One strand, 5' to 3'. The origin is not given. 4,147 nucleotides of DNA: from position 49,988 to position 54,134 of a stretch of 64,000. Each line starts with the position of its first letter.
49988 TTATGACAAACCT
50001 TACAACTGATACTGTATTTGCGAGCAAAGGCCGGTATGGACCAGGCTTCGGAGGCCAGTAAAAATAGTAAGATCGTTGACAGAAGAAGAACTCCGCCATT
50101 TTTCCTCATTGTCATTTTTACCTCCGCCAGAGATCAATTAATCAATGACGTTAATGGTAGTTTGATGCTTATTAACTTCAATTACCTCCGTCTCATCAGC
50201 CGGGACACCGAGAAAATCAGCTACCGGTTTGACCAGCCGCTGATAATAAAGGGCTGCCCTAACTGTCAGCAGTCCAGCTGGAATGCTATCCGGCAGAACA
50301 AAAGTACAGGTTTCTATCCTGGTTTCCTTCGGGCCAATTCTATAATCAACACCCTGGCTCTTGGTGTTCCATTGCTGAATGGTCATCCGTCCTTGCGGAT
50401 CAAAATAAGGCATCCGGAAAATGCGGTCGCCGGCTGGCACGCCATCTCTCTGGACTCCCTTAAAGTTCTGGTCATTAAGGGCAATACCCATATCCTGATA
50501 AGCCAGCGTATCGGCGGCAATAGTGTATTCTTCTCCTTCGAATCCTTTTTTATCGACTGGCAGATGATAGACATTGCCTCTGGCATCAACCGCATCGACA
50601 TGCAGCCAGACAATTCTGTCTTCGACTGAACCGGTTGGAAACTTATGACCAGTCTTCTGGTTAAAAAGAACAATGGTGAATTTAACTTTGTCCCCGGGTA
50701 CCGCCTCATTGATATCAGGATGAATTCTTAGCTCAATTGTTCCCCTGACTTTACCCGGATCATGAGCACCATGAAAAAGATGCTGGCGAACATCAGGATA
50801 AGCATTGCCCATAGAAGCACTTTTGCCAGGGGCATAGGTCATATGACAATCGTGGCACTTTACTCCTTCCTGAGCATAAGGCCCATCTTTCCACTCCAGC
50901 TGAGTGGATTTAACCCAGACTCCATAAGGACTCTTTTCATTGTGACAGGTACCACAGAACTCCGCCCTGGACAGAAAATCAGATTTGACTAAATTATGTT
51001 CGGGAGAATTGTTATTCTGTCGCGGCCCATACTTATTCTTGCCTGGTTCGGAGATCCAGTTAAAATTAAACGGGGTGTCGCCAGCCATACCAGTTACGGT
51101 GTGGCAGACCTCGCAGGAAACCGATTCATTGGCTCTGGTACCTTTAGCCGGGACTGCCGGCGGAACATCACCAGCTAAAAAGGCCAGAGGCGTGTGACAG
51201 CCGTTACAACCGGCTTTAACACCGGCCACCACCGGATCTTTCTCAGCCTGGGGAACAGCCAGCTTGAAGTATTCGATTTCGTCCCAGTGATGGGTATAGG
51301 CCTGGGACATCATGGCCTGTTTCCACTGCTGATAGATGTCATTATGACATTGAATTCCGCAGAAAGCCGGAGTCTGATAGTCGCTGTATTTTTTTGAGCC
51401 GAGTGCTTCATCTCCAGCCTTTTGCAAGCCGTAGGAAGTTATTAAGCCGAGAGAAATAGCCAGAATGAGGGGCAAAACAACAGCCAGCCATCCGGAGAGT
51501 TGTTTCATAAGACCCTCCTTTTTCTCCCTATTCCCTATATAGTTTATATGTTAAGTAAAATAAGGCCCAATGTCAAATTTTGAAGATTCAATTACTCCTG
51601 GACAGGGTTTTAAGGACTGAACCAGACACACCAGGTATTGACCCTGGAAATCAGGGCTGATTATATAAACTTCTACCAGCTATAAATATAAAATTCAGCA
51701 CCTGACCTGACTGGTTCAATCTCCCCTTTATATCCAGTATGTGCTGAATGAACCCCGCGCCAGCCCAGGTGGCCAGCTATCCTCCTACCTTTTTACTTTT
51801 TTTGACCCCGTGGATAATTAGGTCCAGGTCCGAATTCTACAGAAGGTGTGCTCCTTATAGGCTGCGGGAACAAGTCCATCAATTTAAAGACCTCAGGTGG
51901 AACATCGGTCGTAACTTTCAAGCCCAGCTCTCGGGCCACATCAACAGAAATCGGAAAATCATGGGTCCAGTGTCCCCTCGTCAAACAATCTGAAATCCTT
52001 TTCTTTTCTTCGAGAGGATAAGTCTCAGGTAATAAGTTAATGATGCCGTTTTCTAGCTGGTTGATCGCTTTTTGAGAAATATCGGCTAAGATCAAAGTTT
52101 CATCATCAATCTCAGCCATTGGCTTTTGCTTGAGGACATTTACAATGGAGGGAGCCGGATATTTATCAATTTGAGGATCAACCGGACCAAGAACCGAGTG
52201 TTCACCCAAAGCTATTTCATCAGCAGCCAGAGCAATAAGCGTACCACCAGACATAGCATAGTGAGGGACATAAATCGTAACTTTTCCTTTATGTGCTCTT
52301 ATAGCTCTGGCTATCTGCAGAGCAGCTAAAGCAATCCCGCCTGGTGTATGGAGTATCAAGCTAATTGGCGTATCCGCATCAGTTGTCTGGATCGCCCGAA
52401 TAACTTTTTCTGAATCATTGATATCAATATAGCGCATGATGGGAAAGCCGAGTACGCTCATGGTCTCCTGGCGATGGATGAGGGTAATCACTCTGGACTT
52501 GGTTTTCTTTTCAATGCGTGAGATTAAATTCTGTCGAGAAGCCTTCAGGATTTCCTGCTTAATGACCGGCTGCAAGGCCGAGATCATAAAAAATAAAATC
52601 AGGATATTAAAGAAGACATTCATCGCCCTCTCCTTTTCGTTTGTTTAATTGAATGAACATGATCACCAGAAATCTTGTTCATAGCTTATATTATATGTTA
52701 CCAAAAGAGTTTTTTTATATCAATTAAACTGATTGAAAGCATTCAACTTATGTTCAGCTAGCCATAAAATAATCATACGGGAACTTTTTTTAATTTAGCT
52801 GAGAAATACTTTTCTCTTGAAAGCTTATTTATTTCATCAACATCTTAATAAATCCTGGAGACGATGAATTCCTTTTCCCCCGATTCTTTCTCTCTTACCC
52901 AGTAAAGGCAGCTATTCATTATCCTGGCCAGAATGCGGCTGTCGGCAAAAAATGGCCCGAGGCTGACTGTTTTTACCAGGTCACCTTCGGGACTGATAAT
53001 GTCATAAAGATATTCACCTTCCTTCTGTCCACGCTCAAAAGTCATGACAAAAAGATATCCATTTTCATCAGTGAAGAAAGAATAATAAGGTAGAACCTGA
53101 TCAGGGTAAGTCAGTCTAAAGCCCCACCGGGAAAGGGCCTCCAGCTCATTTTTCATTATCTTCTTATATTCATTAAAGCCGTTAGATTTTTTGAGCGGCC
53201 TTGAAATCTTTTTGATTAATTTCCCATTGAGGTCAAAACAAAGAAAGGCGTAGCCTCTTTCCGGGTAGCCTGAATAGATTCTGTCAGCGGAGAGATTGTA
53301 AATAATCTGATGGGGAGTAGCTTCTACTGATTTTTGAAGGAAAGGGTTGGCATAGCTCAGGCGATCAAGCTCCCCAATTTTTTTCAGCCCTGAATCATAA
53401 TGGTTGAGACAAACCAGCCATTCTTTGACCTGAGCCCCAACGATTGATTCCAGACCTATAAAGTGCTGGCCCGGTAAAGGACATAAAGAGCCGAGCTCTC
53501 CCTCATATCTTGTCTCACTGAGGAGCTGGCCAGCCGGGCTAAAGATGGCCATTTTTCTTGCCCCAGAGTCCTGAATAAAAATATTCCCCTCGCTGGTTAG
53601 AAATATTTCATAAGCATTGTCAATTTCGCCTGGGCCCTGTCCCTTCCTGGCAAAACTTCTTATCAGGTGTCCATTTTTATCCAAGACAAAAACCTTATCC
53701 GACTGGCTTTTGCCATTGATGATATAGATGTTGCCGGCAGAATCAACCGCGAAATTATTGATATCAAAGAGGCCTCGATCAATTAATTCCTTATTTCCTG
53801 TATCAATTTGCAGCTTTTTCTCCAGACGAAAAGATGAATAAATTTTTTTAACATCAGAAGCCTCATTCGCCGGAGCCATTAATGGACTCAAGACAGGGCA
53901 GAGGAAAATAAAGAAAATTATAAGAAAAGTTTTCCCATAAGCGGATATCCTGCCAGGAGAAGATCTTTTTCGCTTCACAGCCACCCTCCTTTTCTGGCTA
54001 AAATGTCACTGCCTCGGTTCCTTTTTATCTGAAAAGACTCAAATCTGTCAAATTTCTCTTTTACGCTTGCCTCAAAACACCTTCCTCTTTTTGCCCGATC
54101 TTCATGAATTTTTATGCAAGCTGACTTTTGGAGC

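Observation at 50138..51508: Pentaheme cytochrome with a 230-residue heme-free C-terminal domain; not NrfA-like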

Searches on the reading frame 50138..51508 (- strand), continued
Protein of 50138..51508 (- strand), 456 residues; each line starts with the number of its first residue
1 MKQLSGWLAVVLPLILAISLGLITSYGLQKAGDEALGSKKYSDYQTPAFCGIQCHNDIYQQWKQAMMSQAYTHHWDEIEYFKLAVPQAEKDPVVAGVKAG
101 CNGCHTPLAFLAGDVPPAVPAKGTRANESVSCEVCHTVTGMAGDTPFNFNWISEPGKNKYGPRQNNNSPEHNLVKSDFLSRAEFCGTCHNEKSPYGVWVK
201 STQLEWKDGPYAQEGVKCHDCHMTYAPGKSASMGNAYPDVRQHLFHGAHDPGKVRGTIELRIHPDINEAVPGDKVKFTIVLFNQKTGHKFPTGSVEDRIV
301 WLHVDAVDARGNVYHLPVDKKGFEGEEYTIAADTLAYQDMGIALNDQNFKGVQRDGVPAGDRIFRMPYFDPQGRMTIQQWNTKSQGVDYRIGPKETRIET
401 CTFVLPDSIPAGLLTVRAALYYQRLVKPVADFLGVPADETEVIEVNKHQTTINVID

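Call 38: predict_structure(alignment_id=A1)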
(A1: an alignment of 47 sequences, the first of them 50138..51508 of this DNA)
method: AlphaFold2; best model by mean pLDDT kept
length: 456 residues; sequences in the alignment: 47
mean_pLDDT: 93.2   pTM: 0.88
mean pLDDT of the five models: 93.2, 92.3, 92.2, 92.2, 91.8
residues with pLDDT >= 90: 379; 70-90: 68; 50-70: 9; < 50: 0
segments of 3 or more residues with pLDDT < 50: none
pLDDT, mean of each block of 10 residues (from residue 1): 75 87 67 91 97 95 95 92 96 94 95 95 95 94 84 94 86 93 93 94 95 93 91 92 86 94 98 98 94 87 98 98 98 97 92 97 98 96 97 98 98 99 95 92 97 97
secondary structure, 60 per line:
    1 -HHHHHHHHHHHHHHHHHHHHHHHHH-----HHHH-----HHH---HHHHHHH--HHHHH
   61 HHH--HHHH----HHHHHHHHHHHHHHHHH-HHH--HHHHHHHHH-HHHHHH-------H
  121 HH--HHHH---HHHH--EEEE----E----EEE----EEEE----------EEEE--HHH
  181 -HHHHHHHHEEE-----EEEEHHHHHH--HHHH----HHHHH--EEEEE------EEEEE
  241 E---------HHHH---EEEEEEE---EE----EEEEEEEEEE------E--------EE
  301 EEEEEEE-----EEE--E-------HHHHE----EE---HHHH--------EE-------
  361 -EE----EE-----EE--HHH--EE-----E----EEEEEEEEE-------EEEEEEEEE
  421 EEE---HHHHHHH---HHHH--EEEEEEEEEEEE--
elements in order: H2-26 H32-35 H47-53 H56-63 H66-69 H74-90 H97-105 H107-112 H125-128 H132-135 E138-141 E151-153 E158-161 E172-175 H182-189 E190-192 E198-201 H202-207 H210-213 H218-222 E225-229 E236-241 H251-254 E258-264 E274-283 E299-307 E313-315 H326-329 H340-343 E396-404 E412-423 H427-433 H437-440 E443-454

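Call 42: fold_search(model_id=the predicted structure, library=pdb)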
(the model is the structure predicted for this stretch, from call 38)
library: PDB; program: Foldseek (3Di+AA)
matches with E <= 10: 1695; with E <= 0.001: 76
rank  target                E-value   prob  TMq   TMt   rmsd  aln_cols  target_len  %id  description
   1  5ze8                  1.6e-19  1.00  0.58  0.68   6.2       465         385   18  Crystal structure of a penta-heme cytochrome c552 from Thermochromatium tepidum (released 2018-04-25)
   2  5fr0                  4.5e-06  1.00  0.19  0.15  12.5       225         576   11  The details of glycolipid glycan hydrolysis by the structural analysis of a family 123 glycoside hydrolase from Clostrid (released 2016-03-30)
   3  5fqh_A                4.8e-06  1.00  0.18  0.15  12.4       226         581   12  The details of glycolipid glycan hydrolysis by the structural analysis of a family 123 glycoside hydrolase from Clostr (released 2016-03-30)
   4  5fqg_A                5.1e-06  1.00  0.18  0.15  12.3       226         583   12  The details of glycolipid glycan hydrolysis by the structural analysis of a family 123 glycoside hydrolase from Clostr (released 2016-03-30)
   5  5fqe_B                5.4e-06  1.00  0.19  0.15  12.4       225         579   11  The details of glycolipid glycan hydrolysis by the structural analysis of a family 123 glycoside hydrolase from Clostr (released 2016-03-30)
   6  5fqf_A                9.4e-06  1.00  0.19  0.15  12.3       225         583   11  The details of glycolipid glycan hydrolysis by the structural analysis of a family 123 glycoside hydrolase from Clostr (released 2016-03-30)
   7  8k2i_B                1.1e-05  1.00  0.19  0.16  10.4       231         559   14  Crystal structure of Group 2 Oligosaccharide/Monosaccharide-releasing beta-N-acetylhexosaminidase NgaAt from Arabidops (released 2024-04-24)
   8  7fe0_A                1.1e-05  1.00  0.18  0.39  11.1       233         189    9  AvmM Catalyzes Macrocyclization in Alchivemycin A Biosynthesis (released 2021-09-01)
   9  5fqe_A                1.2e-05  1.00  0.18  0.14  12.7       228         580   10  The details of glycolipid glycan hydrolysis by the structural analysis of a family 123 glycoside hydrolase from Clostr (released 2016-03-30)
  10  8k2h_A                1.8e-05  1.00  0.19  0.16  10.3       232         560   13  Crystal structure of Group 2Oligosaccharide/Monosaccharide-releasing beta-N-acetylhexosaminidase NgaAt from Arabidopsi (released 2024-04-24)
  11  5cl2_A                1.8e-05  1.00  0.14  0.24  12.8       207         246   11  Crystal structure of Spo0M, sporulation control protein, from Bacillus subtilis. (released 2015-12-16)
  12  8k2h_B                1.8e-05  1.00  0.18  0.16  10.3       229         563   14  Crystal structure of Group 2Oligosaccharide/Monosaccharide-releasing beta-N-acetylhexosaminidase NgaAt from Arabidopsi (released 2024-04-24)
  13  7fe5_A                2.1e-05  1.00  0.19  0.40  11.4       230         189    9  AvmM Catalyzes Macrocyclization in Alchivemycin A Biosynthesis (released 2021-09-01)
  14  4igb_C                2.4e-05  1.00  0.19  0.20   6.6       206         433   11  Crystal structure of the N-terminal domain of the Streptococcus gordonii adhesin Sgo0707 (released 2013-06-05)
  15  5cl2_B                2.5e-05  1.00  0.14  0.25  12.5       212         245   12  Crystal structure of Spo0M, sporulation control protein, from Bacillus subtilis. (released 2015-12-16)
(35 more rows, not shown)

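Call 67: find_related_loci(query=A4, collection=metagenome_contigs, flank=5000)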
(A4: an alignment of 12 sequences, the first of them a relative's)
Query A4 (461 aa) in metagenome_contigs; peptide patterns used: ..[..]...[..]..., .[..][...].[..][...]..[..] (x = any residue, [..] = any of these).
600 stretches matched a pattern (row limit reached: there are more); 470 encode a relative of the query (tblastn E <= 1e-3); the best 80 are kept; 80 distinct loci.
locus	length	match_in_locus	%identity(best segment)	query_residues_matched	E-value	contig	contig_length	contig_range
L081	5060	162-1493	49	7-455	3e-148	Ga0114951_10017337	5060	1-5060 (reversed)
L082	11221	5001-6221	52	49-455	2e-144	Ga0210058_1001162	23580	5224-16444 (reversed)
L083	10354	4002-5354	46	2-455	8e-144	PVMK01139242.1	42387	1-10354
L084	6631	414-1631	51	50-455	8e-143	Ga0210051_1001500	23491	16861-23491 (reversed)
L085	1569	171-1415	50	45-461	1e-151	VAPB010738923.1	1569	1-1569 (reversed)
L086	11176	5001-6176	53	50-441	6e-138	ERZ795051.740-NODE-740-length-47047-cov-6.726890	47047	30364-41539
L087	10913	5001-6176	53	50-441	6e-138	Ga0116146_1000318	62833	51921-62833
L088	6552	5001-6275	48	10-446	6e-134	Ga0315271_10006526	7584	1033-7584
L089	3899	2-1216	49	53-455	6e-137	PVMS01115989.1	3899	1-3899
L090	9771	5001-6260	48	45-455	8e-134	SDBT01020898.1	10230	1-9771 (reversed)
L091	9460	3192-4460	47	35-453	9e-134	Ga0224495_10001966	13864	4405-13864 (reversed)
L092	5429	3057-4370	44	6-455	3e-133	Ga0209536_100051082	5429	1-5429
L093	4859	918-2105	48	49-447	3e-131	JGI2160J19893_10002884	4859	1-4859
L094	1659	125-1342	50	49-447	3e-140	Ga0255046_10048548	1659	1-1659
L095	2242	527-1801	47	34-448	5e-137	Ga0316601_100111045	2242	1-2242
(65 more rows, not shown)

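Call 74: find_encoding_contigs(protein=P0246, flank=4000, max_places=3)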
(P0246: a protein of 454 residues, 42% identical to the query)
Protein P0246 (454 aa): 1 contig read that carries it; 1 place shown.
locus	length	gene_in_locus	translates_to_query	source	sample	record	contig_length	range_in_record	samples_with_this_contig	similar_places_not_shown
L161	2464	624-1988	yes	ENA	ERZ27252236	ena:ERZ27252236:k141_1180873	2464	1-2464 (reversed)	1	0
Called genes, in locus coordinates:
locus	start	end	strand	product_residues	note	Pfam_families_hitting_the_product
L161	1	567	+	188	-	?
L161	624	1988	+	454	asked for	PF14522:Cytochrome_C7 (faint), PF13435:Cytochrome_C554 (weak)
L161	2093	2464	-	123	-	?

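Call 77: find_encoding_contigs(protein=P0243, flank=4000, max_places=3)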
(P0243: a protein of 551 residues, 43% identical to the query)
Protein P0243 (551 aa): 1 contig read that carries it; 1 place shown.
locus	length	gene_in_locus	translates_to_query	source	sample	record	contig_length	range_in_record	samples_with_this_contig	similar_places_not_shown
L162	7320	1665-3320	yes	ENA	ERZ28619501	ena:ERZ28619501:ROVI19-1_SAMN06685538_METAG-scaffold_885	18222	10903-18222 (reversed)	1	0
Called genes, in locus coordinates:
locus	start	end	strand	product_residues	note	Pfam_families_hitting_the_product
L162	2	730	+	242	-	?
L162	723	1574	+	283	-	PF01578:Cytochrom_C_asm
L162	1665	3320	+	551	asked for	PF13435:Cytochrome_C554, PF14522:Cytochrome_C7 (faint), PF14537:Cytochrom_c3_2 (faint), PF22113:Mtrc-MtrF_II-IV_dom (weak)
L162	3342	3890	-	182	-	-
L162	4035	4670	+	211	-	PF07853:DUF1648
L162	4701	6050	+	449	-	PF00587:tRNA-synt_2b, PF03129:HGTP_anticodon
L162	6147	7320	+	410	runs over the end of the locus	PF00149:Metallophos, PF12850:Metallophos_2 (faint)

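Call 78: find_encoding_contigs(protein=P0248, flank=4000, max_places=3)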
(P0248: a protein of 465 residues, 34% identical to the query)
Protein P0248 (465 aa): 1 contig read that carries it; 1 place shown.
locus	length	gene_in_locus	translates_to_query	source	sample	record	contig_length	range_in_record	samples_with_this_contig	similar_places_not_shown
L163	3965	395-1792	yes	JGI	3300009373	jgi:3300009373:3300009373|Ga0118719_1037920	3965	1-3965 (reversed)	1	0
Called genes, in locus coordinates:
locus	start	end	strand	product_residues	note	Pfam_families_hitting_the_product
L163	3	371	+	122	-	?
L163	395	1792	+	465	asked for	PF02335:Cytochrom_C552, PF14522:Cytochrome_C7 (faint), PF22113:Mtrc-MtrF_II-IV_dom (faint)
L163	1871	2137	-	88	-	-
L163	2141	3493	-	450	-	PF13486:Dehalogenase, PF12838:Fer4_7 (weak), PF13484:Fer4_16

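Call 79: find_encoding_contigs(protein=P0242, flank=4000, max_places=3)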
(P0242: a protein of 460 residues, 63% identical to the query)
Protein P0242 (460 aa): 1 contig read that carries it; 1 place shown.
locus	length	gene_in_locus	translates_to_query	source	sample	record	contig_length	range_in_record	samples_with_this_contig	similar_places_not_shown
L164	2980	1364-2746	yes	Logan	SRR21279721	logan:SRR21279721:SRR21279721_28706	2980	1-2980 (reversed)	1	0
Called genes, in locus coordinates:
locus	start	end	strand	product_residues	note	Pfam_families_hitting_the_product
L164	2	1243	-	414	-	?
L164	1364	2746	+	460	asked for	PF14522:Cytochrome_C7 (faint), PF03264:Cytochrom_NNT (faint), PF14537:Cytochrom_c3_2 (faint), PF13435:Cytochrome_C554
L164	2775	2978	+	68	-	?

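Call 80: find_encoding_contigs(protein=window:50138-51508:-, flank=10000, max_places=3)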
Protein window:50138-51508:- (456 aa): 24 contigs read that carry it; 3 places shown.
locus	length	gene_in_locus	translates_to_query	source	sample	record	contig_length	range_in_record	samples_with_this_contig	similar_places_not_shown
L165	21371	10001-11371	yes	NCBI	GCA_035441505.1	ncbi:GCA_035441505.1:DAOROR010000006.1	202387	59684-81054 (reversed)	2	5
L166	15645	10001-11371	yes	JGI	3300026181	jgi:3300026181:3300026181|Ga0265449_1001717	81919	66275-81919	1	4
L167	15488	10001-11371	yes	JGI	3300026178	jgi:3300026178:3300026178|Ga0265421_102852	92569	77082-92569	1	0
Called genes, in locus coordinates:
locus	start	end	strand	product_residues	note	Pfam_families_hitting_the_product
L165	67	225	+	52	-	-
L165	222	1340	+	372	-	-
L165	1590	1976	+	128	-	PF13291:ACT_4 (faint), PF19571:ACT_8, PF13840:ACT_7 (faint), PF22468:ACT_9 (faint), PF22629:ACT_AHAS_ss (faint), PF01842:ACT (weak)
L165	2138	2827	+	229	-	PF04298:Zn_peptidase_2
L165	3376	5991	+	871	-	PF00246:Peptidase_M14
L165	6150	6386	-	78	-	PF04070:DUF378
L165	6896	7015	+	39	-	-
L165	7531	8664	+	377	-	PF17170:DUF5128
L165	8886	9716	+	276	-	PF01972:SDH_protease, PF00574:CLP_protease (weak), PF25145:NfeD1b_N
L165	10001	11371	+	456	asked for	PF03264:Cytochrom_NNT (faint), PF14522:Cytochrome_C7 (faint), PF13435:Cytochrome_C554, PF22113:Mtrc-MtrF_II-IV_dom (weak)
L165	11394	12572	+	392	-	-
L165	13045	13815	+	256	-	PF00005:ABC_tran, PF13304:AAA_21 (faint)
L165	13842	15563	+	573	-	-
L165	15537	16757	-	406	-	PF00999:Na_H_Exchanger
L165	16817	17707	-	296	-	PF00701:DHDPS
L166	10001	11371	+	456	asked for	PF03264:Cytochrom_NNT (faint), PF14522:Cytochrome_C7 (faint), PF13435:Cytochrome_C554, PF22113:Mtrc-MtrF_II-IV_dom (weak)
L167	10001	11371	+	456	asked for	PF03264:Cytochrom_NNT (faint), PF14522:Cytochrome_C7 (faint), PF13435:Cytochrome_C554, PF22113:Mtrc-MtrF_II-IV_dom (weak)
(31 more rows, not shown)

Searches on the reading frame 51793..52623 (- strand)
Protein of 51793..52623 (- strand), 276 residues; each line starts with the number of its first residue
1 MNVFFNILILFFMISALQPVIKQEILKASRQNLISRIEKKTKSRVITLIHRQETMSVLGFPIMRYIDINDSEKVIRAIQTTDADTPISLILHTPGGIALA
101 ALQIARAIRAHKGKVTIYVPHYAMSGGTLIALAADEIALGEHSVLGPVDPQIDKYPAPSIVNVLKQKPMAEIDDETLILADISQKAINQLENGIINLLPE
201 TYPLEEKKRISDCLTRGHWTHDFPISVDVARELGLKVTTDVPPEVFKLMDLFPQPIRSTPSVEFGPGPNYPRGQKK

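Call 3: search_protein_families(library=pfam, proteins=[window:51793-52623:-], max_evalue=1)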
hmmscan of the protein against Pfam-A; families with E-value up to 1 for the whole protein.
window:51793-52623:- (276 aa): 4 families
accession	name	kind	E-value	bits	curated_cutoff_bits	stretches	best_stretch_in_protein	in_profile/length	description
PF01972.22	SDH_protease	-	6.2e-110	367.2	31.3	1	7-271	14-278/286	ClpP-like SDH-type serine proteinase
PF25145.1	NfeD1b_N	-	1.5e-11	44.7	40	1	71-147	16-94/189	NfeD1b, N-terminal domain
PF00574.28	CLP_protease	-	2.8e-06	27.8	20.2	1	72-136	31-98/182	Clp protease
PF01343.23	Peptidase_S49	-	0.0053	17.2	24.9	1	109-146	3-40/154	Peptidase family S49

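Call 4: search_protein_families(library=ncbifam, proteins=[window:51793-52623:-], max_evalue=1)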
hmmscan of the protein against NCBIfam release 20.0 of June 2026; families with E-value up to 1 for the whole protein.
window:51793-52623:- (276 aa): 13 families
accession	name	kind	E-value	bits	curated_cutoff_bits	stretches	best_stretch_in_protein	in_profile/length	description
NF047768.1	Clp_like_SDH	equivalog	1.1e-118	395.4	250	1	7-264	1-258/260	SDH family Clp fold serine proteinase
NF045542.1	Clp_rel_HeadMat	equivalog_domain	3.3e-12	46.7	120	1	70-145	19-95/165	head maturation protease, ClpP-related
NF045540.1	scaf_prot_MCP1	exception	6.6e-08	31.7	475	1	72-144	18-90/652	ClpP-like prohead protease/major capsid protein fusion protein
TIGR00706.1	SppA_dom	equivalog_domain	1.9e-07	30.9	155.45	1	66-146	14-96/208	signal peptide peptidase SppA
NF008745.0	PRK11778.1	equivalog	3.4e-05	23.1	259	1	67-148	112-197/345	protease SohB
NF009205.0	PRK12553.1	subfamily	0.0026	17.4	228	1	75-135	58-118/211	ATP-dependent Clp protease proteolytic subunit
TIGR01929.1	menB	equivalog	0.014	14.9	342.7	1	96-155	81-140/259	1,4-dihydroxy-2-naphthoyl-CoA synthase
NF011089.0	PRK14512.1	equivalog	0.051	13.3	251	1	77-136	51-110/200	ATP-dependent Clp protease proteolytic subunit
NF011090.0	PRK14513.1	equivalog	0.086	12.7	347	1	78-136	51-109/201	ATP-dependent Clp protease proteolytic subunit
NF001368.0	PRK00277.1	subfamily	0.12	12.2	249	1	78-133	56-111/203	ATP-dependent Clp protease proteolytic subunit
TIGR03210.1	badI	equivalog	0.16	11.3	467.6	1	95-153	77-135/256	2-ketocyclohexanecarboxyl-CoA hydrolase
NF005637.0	PRK07396.1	equivalog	0.16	11.3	380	1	99-156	94-151/273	1,4-dihydroxy-2-naphthoyl-CoA synthase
NF040826.1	lxa_BCAM0308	equivalog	0.21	11.2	100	1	37-84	73-119/153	BCAM0308 family protein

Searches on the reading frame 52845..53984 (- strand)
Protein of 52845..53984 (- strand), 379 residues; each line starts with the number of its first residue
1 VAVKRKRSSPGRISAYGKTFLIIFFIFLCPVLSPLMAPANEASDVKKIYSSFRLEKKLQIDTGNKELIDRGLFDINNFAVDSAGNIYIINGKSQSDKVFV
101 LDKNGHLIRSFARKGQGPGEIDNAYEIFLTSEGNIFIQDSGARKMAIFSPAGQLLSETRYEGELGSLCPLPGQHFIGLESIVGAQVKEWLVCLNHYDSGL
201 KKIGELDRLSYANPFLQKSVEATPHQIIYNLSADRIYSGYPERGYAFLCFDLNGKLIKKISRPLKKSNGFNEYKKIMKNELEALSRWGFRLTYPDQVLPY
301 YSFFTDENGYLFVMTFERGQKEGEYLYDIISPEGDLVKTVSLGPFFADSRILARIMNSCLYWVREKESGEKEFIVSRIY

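Call 3: search_protein_families(library=pfam, proteins=[window:52845-53984:-], max_evalue=1)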
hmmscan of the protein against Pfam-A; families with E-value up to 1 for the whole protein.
window:52845-53984:- (379 aa): 7 families
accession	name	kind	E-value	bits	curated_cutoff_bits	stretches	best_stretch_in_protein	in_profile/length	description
PF17170.10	DUF5128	-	1.1e-08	35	22.9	1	84-205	54-174/321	6-bladed beta-propeller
PF15869.11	TolB_like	-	0.0026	17.6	29.2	1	106-141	51-85/296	TolB-like 6-blade propeller-like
PF06739.17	SBBP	-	0.033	14.6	20.5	1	75-88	15-28/38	Beta-propeller repeat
PF07494.17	Reg_prop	-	0.077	13.7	20.4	0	300-315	7-22/24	Two component regulator propeller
PF22701.2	Mala_s_1-like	-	0.23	11.6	27.5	0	57-150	76-158/195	Mal s 1 allergenic protein-like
PF14419.11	SPOUT_MTase_2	-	0.23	11.3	28.4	1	46-88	112-154/173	AF2226-like SPOUT RNA Methylase fused to THUMP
PF05372.16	Delta_lysin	-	0.25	11.1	25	0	328-338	4-14/25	Delta lysin family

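Call 4: search_protein_families(library=ncbifam, proteins=[window:52845-53984:-], max_evalue=1)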
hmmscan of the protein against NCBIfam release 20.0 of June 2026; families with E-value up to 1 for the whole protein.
window:52845-53984:- (379 aa): 3 families
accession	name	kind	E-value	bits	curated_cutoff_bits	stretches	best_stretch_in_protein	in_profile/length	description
NF035926.1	scyF_NHL_VPEP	equivalog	2.8e-07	30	350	1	81-157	208-282/376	scytonemin biosynthesis PEP-CTERM protein ScyF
NF052228.1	T9SS_PorZ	equivalog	0.0024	16.4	260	1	68-149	426-509/757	type IX secretion system anionic LPS delivery protein PorZ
NF047780.1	LIC12708_fam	subfamily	0.088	11.6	150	0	75-111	184-220/391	LIC_12708 family protein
